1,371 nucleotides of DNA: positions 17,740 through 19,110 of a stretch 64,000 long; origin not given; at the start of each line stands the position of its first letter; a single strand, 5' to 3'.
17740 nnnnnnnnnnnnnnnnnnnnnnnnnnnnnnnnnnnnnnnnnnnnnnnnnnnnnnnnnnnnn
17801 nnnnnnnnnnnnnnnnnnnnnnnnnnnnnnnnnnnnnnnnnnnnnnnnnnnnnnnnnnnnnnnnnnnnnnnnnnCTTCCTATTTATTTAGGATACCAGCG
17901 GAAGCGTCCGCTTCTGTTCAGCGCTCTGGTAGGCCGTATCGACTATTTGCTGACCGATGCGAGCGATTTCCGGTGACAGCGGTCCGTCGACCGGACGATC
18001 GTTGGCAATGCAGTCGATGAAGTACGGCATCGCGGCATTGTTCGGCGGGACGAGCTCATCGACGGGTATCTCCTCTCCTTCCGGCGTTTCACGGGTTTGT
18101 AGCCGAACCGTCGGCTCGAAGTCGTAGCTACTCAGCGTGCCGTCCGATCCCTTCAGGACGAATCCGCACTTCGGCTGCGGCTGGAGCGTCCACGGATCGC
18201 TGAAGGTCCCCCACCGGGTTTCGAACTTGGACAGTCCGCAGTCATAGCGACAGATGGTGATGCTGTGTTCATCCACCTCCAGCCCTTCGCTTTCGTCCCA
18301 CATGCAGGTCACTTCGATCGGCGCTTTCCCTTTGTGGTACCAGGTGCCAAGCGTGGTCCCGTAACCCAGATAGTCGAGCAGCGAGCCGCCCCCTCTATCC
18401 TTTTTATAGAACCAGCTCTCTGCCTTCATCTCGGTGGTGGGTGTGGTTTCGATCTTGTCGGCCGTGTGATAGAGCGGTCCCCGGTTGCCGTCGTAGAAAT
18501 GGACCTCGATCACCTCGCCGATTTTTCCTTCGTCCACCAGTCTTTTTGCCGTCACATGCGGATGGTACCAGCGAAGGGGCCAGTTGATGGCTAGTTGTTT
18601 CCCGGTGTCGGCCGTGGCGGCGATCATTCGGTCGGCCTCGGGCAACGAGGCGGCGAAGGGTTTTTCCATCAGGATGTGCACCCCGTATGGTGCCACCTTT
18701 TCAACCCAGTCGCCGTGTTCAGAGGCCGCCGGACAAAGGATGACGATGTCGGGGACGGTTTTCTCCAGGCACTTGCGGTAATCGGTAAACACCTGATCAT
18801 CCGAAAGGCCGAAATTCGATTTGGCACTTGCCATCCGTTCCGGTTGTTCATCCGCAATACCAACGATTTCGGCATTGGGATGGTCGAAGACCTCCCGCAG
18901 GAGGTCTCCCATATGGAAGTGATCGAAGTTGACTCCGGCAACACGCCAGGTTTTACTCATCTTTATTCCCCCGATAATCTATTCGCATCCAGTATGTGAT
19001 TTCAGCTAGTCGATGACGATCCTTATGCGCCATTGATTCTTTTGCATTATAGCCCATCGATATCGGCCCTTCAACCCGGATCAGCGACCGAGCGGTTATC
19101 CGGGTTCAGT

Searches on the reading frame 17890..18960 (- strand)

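Call 59: search_protein_families(library=pfam, proteins=[window:17890-18960:-], max_evalue=0.00001)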
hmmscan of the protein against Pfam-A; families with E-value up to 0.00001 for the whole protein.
window:17890-18960:- (357 aa): 2 families
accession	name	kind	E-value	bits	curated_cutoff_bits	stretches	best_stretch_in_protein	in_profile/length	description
PF01408.29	GFO_IDH_MocA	-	2e-16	61.2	24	1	21-125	16-118/120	Oxidoreductase family, NAD-binding Rossmann fold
PF22725.1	GFO_IDH_MocA_C3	-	1.6e-09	38.3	27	1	136-254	2-108/124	GFO/IDH/MocA C-terminal domain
